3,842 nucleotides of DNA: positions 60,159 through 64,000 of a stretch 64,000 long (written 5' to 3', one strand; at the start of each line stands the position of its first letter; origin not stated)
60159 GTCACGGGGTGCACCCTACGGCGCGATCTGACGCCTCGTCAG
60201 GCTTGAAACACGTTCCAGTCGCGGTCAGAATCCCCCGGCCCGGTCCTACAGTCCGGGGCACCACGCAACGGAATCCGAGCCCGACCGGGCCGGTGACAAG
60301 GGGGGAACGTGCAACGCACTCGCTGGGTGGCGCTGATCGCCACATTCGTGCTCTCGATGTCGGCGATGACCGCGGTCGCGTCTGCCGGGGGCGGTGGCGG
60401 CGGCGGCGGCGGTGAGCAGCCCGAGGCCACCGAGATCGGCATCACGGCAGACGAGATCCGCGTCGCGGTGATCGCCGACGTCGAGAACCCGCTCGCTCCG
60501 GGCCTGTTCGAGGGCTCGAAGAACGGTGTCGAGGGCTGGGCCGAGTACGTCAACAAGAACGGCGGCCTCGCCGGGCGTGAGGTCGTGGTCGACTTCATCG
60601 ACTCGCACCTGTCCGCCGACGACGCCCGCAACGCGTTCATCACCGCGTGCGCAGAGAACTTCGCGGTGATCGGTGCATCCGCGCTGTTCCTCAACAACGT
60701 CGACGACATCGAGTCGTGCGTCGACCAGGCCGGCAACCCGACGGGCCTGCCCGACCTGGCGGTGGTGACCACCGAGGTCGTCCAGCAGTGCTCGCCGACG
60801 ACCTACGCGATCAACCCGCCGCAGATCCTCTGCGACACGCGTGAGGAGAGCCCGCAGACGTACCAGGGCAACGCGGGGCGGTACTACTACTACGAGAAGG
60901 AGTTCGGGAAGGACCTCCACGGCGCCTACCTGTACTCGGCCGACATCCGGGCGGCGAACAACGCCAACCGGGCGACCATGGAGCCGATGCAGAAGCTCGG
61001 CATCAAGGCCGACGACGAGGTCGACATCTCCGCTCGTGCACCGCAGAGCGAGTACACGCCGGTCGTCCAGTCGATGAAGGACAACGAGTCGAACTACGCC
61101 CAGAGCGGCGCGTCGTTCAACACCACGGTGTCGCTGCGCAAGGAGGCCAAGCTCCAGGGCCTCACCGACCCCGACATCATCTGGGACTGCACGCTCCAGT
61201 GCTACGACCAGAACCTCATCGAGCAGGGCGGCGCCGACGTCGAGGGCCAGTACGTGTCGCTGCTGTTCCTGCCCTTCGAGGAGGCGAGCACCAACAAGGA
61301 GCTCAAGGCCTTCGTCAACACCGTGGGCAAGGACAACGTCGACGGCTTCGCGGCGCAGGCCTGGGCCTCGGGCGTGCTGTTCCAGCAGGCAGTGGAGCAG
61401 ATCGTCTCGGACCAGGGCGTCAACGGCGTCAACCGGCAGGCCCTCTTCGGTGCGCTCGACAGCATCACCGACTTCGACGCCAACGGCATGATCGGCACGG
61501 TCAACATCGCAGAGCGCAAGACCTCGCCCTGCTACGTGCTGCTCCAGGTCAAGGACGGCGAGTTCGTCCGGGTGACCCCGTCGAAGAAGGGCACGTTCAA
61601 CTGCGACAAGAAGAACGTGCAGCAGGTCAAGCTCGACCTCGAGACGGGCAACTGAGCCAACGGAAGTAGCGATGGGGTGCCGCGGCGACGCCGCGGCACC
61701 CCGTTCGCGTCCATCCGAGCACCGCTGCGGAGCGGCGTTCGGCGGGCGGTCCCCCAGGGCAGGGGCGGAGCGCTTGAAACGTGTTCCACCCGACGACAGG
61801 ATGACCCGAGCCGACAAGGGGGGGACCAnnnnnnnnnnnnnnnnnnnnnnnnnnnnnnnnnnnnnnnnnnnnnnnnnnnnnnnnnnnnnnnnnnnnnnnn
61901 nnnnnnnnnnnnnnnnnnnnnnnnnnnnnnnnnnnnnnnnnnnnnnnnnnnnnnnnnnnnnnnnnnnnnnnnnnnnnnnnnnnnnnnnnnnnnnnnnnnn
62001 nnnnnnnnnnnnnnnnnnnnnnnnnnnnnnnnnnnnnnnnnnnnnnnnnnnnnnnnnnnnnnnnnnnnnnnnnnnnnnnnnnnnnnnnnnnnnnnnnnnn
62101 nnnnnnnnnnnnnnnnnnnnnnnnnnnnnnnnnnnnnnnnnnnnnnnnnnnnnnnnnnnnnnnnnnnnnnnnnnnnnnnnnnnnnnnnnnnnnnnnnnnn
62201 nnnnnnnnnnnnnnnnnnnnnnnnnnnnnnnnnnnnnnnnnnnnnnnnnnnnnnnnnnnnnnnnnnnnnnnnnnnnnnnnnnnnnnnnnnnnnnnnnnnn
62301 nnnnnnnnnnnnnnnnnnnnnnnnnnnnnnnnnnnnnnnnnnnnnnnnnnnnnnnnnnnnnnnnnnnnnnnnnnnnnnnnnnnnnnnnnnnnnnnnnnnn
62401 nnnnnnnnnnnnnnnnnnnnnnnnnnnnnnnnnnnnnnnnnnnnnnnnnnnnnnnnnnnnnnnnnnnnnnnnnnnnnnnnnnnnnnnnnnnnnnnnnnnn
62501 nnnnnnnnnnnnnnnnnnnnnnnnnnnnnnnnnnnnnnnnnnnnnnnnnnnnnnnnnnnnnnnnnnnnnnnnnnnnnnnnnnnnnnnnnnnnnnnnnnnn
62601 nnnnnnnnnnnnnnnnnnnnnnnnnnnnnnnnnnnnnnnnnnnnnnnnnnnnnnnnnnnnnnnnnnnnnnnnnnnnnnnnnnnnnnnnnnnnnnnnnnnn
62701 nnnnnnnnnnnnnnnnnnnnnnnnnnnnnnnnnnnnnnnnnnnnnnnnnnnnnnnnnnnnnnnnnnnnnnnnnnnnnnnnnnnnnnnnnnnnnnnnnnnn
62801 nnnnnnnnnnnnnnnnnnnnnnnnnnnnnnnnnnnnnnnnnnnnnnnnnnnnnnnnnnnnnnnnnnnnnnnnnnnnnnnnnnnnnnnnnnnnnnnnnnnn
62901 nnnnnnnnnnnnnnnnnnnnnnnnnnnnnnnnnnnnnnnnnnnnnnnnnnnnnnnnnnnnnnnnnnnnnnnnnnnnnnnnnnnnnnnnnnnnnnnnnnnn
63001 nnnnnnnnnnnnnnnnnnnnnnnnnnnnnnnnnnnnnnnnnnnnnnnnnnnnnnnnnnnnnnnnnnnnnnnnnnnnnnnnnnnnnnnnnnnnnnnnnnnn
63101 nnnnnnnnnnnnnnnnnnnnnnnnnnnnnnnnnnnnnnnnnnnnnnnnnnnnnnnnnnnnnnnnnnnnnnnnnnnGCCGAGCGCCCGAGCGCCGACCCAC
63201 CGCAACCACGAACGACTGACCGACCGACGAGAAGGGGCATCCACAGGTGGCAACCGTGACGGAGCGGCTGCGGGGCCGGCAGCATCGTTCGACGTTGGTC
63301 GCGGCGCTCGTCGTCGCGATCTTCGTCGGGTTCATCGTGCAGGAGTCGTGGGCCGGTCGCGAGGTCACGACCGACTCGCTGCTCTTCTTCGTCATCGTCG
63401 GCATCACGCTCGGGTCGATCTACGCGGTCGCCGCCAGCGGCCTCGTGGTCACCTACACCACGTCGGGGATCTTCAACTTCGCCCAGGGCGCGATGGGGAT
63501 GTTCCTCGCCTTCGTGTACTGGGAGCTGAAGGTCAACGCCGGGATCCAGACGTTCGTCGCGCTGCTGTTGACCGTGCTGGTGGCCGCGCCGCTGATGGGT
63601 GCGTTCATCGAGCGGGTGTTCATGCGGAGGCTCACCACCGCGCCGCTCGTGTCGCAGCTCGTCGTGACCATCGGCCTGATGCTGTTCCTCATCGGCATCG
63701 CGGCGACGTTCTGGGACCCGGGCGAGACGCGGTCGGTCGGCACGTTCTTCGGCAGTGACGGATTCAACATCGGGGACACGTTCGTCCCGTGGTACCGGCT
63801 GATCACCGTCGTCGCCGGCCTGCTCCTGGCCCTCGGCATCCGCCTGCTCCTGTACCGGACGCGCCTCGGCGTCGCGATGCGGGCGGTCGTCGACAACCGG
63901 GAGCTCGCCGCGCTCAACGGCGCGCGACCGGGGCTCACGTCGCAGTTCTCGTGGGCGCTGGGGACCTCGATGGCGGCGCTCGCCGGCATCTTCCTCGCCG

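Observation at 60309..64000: Liv/HAAT-type ABC importer with two paralogous binding proteins as candidate uptake system for a hydrophobic (steroid/lipid-like) substrate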

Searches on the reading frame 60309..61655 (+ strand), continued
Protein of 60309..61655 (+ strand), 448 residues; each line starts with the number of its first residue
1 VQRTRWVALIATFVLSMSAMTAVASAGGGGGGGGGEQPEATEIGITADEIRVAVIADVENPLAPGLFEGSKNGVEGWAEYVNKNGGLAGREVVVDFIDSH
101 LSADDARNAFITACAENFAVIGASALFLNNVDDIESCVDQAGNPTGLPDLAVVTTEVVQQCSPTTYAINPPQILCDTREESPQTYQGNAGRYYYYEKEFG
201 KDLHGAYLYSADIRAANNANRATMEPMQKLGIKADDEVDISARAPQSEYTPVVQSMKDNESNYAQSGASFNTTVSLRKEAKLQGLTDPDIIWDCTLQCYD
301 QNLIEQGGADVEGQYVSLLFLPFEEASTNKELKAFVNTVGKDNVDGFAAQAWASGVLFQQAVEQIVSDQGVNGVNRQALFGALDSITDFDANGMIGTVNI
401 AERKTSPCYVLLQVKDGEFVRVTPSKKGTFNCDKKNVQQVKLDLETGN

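Call 79: list_cluster_members(proteins=[P0271, window:60309-61655:+, window:61829-63175:+])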
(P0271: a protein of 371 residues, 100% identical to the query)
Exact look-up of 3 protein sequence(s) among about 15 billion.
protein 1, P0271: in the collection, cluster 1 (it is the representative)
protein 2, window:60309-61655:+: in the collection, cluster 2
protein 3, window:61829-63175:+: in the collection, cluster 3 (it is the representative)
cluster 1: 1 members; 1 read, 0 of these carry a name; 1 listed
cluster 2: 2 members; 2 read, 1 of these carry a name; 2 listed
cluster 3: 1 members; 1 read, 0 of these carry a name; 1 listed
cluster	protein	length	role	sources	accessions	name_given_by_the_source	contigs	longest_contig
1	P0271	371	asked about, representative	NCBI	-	-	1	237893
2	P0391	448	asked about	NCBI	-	-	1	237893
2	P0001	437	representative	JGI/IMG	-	hypothetical protein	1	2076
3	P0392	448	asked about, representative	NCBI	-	-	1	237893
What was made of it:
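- Tried and rejected: The cluster look-up shows only an unnamed NCBI contig of 237,893 bp (call 79).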

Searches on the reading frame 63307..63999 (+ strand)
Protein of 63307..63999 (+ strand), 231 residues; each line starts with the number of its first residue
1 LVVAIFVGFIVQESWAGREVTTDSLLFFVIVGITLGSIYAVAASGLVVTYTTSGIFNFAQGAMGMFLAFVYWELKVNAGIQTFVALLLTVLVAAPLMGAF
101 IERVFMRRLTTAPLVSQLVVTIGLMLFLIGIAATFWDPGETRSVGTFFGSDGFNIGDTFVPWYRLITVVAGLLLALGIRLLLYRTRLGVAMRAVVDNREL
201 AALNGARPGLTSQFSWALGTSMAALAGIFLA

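Call 5: search_protein_families(library=pfam, proteins=[window:63307-63999:+])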
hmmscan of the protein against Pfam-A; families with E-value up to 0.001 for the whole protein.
window:63307-63999:+ (231 aa): 1 family
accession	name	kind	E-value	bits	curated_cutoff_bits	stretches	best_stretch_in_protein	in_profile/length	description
PF02653.21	BPD_transp_2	-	4.2e-23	82.3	26.8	1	32-230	5-197/269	Branched-chain amino acid transport system / permease component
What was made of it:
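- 63247..64000 (+): N-terminal part of the LivH/LivM-type permease, cut by the window end. Orthologues are 724 aa with two BPD_transp_2 domains, followed by a fused LivG-LivF-type ATPase. Call 5 (PF02653).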
